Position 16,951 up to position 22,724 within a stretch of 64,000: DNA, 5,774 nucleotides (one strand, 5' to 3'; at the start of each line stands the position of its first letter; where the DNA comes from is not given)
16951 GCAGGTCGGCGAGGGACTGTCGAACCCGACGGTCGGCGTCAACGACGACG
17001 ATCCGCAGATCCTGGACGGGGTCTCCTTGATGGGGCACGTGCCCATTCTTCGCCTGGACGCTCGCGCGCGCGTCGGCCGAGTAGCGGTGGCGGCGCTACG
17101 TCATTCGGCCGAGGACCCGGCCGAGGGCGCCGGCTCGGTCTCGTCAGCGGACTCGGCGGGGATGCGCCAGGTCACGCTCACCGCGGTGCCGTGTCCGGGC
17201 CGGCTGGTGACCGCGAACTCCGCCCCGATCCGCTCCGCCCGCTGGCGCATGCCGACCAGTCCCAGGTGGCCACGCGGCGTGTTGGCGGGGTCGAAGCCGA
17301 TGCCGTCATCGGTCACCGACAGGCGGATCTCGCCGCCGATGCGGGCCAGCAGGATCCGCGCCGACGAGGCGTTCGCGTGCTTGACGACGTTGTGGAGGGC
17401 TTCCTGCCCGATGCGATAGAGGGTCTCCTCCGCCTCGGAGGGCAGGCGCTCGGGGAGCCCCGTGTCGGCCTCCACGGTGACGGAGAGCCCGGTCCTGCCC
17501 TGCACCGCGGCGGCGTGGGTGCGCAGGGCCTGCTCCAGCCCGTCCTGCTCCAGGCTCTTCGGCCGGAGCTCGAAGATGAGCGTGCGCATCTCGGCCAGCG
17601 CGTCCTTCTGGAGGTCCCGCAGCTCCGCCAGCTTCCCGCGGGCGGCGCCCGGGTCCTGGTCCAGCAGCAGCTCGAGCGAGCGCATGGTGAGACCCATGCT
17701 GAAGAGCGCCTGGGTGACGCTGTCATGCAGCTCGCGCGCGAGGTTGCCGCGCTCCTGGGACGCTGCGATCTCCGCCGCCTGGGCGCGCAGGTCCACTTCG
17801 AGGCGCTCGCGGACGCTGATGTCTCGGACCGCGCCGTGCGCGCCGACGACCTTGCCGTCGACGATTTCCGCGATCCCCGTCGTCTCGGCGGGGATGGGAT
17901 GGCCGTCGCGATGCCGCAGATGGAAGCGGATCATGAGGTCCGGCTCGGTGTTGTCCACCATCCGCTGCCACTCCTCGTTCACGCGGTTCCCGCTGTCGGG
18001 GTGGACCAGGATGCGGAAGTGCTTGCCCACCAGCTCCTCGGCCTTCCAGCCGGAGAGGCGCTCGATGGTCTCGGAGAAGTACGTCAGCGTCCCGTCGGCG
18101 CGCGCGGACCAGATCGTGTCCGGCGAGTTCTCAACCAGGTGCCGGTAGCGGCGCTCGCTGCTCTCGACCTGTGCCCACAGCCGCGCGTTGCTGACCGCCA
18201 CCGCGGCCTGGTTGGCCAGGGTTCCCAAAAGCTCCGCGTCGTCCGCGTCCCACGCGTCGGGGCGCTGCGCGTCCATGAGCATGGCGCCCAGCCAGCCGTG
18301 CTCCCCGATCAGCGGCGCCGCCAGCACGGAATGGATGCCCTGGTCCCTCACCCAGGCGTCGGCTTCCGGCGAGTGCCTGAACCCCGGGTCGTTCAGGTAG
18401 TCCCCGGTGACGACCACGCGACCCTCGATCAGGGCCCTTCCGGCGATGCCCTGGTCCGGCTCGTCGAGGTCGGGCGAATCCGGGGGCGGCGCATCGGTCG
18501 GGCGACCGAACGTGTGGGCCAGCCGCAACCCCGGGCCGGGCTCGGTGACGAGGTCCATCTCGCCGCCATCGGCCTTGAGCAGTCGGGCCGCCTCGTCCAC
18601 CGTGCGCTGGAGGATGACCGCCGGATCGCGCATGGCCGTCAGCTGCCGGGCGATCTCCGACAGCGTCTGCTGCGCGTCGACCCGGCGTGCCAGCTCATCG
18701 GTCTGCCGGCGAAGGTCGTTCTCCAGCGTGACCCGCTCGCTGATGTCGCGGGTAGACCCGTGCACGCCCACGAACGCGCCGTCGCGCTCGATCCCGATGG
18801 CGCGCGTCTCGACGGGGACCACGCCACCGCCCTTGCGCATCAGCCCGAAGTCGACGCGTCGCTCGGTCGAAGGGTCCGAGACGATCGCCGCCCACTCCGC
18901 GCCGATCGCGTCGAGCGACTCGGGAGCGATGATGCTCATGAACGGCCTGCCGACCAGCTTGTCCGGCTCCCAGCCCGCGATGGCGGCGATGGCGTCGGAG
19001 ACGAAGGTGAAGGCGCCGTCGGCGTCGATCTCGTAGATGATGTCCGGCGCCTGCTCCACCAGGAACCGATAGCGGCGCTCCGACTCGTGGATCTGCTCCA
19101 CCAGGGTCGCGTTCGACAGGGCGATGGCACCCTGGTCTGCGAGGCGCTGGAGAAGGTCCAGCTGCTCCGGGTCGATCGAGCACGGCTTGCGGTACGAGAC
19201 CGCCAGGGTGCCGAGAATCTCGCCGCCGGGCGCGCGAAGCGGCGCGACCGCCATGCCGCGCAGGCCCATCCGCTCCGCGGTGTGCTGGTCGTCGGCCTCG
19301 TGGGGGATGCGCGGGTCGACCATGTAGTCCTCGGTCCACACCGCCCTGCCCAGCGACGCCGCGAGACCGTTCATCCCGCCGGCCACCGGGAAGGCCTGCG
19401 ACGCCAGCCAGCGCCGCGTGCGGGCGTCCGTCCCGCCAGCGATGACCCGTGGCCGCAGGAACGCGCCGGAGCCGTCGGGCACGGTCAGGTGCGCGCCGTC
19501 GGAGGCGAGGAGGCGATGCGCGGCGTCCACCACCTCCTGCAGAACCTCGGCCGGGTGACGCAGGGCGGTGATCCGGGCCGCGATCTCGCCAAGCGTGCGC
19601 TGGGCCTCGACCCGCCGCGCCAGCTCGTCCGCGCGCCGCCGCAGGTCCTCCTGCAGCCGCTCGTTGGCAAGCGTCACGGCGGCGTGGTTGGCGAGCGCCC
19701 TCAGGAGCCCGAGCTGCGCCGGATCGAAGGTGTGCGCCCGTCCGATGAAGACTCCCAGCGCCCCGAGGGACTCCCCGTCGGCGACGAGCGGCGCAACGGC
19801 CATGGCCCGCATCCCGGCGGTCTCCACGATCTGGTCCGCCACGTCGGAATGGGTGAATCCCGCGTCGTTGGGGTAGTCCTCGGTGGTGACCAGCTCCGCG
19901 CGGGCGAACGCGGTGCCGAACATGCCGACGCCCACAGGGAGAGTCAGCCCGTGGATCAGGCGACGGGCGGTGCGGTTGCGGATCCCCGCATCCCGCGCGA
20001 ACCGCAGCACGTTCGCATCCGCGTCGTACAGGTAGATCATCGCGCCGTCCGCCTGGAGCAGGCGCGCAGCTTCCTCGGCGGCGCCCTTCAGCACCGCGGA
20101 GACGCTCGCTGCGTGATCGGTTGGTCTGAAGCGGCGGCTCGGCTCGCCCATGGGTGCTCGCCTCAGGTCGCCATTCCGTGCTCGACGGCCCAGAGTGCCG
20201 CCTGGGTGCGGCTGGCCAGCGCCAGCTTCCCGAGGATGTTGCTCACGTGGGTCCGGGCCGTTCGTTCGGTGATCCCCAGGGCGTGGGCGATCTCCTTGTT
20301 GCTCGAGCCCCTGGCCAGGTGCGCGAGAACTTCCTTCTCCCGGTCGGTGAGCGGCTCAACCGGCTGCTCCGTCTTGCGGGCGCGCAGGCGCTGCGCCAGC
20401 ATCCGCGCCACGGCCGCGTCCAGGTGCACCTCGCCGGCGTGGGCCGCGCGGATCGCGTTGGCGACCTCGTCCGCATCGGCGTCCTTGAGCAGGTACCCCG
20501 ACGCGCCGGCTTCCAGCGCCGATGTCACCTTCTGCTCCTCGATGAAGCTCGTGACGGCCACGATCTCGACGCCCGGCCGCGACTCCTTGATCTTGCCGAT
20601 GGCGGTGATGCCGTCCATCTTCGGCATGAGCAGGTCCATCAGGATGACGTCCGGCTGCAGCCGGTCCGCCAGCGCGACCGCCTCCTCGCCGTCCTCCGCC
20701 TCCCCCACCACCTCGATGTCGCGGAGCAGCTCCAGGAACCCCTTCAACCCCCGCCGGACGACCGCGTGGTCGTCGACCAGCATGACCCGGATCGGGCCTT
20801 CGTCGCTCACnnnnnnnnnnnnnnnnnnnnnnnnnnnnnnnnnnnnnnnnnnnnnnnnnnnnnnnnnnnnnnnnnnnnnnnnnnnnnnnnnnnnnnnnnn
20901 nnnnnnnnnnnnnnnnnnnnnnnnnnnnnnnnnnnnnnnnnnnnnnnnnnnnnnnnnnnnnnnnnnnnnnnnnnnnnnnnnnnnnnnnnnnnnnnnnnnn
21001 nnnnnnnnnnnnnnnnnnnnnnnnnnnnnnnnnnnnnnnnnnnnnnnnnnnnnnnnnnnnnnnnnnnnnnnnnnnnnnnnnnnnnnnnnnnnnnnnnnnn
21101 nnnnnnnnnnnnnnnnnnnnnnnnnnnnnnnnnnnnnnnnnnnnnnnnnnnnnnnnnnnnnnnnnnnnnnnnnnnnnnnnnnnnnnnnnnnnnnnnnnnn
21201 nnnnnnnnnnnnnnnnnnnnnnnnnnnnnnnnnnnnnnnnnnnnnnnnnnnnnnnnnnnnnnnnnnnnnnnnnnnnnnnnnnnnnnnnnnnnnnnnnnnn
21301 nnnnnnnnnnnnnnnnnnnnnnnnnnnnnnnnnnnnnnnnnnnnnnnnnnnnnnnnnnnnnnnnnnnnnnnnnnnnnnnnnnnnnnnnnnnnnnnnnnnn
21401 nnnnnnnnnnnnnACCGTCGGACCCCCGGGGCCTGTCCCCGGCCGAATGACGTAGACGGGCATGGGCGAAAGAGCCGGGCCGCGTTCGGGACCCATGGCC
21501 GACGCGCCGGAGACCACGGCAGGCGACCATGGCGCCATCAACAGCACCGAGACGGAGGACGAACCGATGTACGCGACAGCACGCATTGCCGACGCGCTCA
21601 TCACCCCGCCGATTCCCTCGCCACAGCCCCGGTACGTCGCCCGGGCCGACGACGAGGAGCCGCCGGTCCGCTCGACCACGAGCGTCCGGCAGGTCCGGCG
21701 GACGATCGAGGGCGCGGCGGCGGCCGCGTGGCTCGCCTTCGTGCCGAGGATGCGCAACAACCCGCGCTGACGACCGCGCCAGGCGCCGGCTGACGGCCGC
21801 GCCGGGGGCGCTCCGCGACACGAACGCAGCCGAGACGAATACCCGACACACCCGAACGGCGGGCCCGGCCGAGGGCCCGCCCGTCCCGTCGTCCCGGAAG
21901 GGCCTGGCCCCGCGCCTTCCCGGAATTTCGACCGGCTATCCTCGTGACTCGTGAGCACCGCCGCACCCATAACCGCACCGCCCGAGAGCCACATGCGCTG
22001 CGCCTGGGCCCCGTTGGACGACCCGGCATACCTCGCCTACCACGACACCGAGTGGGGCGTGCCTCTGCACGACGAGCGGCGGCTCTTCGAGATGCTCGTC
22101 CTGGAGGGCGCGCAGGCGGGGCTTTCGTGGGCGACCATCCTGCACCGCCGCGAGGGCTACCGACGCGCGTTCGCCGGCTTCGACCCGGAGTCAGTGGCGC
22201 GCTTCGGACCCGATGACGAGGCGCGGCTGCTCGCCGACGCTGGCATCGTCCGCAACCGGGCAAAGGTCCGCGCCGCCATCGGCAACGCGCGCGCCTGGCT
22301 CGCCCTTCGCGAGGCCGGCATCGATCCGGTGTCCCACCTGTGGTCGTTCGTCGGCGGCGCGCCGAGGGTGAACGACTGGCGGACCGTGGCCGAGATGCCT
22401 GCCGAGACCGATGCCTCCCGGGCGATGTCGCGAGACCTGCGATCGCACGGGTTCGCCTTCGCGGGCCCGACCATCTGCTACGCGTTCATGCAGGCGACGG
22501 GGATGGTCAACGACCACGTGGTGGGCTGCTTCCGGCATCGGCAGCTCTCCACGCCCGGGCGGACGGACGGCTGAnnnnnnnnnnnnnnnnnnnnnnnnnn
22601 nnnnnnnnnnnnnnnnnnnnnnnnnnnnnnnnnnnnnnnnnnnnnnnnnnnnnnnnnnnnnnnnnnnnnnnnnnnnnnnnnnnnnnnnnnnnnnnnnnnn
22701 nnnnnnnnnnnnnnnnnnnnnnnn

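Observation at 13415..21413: Six-gene operon built around cyclic-nucleotide-type domains: cyclase-like response regulator, GAF/PAS kinase, receiver, LiaF-like protein, self-processing peptidase, cNMP-binding MFS transporter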

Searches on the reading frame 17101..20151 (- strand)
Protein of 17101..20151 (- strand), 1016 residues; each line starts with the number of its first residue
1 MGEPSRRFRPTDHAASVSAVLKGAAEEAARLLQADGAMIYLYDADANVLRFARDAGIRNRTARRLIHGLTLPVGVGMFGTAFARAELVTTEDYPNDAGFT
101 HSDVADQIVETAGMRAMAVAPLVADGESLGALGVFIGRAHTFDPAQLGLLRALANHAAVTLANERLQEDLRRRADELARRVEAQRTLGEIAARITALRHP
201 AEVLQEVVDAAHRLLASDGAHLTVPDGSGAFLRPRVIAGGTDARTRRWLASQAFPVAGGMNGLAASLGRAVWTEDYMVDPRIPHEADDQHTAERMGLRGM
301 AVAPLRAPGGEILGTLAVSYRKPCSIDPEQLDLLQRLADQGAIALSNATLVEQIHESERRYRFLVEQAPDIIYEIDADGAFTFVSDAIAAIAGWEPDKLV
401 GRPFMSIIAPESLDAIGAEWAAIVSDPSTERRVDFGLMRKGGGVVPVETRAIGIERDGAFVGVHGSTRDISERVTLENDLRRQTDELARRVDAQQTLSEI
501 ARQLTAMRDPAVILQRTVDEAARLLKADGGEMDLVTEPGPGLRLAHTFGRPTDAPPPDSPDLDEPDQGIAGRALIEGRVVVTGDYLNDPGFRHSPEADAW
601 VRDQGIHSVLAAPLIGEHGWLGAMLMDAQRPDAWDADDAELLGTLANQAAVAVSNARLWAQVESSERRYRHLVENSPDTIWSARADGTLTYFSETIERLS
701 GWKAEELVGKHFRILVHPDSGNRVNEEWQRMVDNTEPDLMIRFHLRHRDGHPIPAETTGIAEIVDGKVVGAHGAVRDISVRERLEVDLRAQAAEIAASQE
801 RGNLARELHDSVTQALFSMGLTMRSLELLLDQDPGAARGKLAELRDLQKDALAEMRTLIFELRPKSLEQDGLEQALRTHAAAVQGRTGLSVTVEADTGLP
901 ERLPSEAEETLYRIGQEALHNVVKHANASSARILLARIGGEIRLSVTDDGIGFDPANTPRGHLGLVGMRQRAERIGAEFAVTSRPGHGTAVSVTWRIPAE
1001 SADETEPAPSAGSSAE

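Call 4: search_protein_families(library=pfam, proteins=[window:17101-20151:-], max_evalue=0.01)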
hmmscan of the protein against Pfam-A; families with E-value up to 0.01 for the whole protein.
window:17101-20151:- (1016 aa): 11 families
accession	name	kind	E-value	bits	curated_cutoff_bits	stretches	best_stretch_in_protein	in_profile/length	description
PF01590.32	GAF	-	5.6e-49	166.5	22.4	3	200-345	2-133/133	GAF domain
PF13185.12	GAF_2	-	8.6e-49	165.7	28.6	3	14-161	1-135/136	GAF domain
PF13492.12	GAF_3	-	7.2e-28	98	27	3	509-655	1-129/129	GAF domain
PF00989.32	PAS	-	1.5e-25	89.8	22.6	2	668-778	2-113/113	PAS fold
PF08448.16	PAS_4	-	4e-21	75.7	23.1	2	365-474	1-109/110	PAS fold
PF08447.18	PAS_3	-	5.6e-21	75.1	25.6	2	690-773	2-87/89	PAS fold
PF13426.13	PAS_9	-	2.4e-17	63.5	27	2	677-779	1-102/103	PAS domain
PF07730.19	HisKA_3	-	2.6e-16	60.3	24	1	800-867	1-68/68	Histidine kinase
PF02518.31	HATPase_c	-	1.5e-12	48.4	26.4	1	908-996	3-108/111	Histidine kinase-, DNA gyrase B-, and HSP90-like ATPase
PF13188.13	PAS_8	-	2.6e-11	43.4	21.8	2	667-717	1-48/65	PAS domain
PF14598.12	PAS_11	-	7.1e-05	23.2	25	0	697-760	22-84/109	PAS domain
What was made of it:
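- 17101..20151 (-): g2: 1016-aa soluble sensor histidine kinase, GAF-GAF-PAS-GAF-PAS-HisKA_3-HATPase_c. Pfam (call 4).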

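Call 5: search_protein_families(library=ncbifam, proteins=[window:17101-20151:-], max_evalue=0.01)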
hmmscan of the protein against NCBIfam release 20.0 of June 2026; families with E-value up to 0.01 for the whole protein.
window:17101-20151:- (1016 aa): 22 families
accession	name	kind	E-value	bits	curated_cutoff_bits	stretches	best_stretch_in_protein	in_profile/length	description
TIGR00229.1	sensory_box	domain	2.2e-44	150.6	22.9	2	664-785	2-123/126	PAS domain S-box protein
NF047786.1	his_kin_MadS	equivalog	2.5e-43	148.8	500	4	789-982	219-420/434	MadS family sensor histidine kinase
NF052443.1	SensHisKinMctS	equivalog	6.6e-32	110.4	700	1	797-995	247-446/457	two-component system sensor histidine kinase MctS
NF007896.0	PRK10600.1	equivalog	2.4e-29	102.5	578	1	798-997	388-585/598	nitrate/nitrite two-component system sensor histidine kinase NarX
NF008184.0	PRK10935.1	equivalog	3.3e-29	102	553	1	791-998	354-560/565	nitrate/nitrite two-component system sensor histidine kinase NarQ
NF052531.1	Strep_LiaS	equivalog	3e-28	99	450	1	795-994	127-324/328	envelope stress sensor histidine kinase LiaS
NF053781.1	cdiGMPphdstlr2612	equivalog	2.6e-27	94.9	1600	2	663-816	711-866/1268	Tlr1612 family c-di-GMP phosphodiesterase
NF008649.0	PRK11644.1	equivalog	1e-24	87.2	408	1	799-994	302-493/499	signal transduction histidine-protein kinase/phosphatase UhpB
NF047322.1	HK_morpho_MacS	equivalog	2.8e-16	59.7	300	1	779-994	161-365/367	MacS family sensor histidine kinase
NF047874.1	MASE3_PAS_HK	subfamily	3e-13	49.4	560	2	660-801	258-394/655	MASE3 domain-containing sensor histidine kinase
NF041880.1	EPS_EpsF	equivalog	1.3e-12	47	900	2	657-779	129-258/492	response regulator EpsF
NF008468.0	PRK11360.1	equivalog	3.7e-11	42.1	646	2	663-791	264-390/616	two-component system sensor histidine kinase AtoS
NF041777.1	sens_FixL_Rhizob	equivalog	5.7e-09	35.1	850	1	657-830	113-291/485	sensor protein FixL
NF008283.0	PRK11061.1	equivalog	4.4e-07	28.5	583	1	566-666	71-167/748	phosphoenolpyruvate--protein phosphotransferase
NF041673.1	transregRamA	equivalog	4.8e-07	29.1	500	1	565-619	60-112/280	acetate metabolism transcriptional regulator RamA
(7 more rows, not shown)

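Call 45: search_protein_families(library=padloc, proteins=[window:17101-20151:-], max_evalue=0.001)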
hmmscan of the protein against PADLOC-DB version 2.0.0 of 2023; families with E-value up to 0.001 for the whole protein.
window:17101-20151:- (1016 aa): 0 families

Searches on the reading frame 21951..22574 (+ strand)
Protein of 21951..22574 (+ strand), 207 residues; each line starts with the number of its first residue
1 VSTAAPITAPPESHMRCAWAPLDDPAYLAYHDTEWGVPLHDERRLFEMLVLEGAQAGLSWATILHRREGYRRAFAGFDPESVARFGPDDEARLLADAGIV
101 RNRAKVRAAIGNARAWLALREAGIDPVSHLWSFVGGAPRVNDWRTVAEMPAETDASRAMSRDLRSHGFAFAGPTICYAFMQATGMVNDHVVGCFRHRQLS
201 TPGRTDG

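Call 7: search_protein_families(library=pfam, proteins=[window:21951-22574:+], max_evalue=0.001)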
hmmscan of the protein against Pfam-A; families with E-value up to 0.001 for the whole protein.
window:21951-22574:+ (207 aa): 1 family
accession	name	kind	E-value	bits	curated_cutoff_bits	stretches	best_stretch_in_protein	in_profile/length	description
PF03352.18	Adenine_glyco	-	1.1e-74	250.6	25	1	23-196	4-177/177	Methyladenine glycosylase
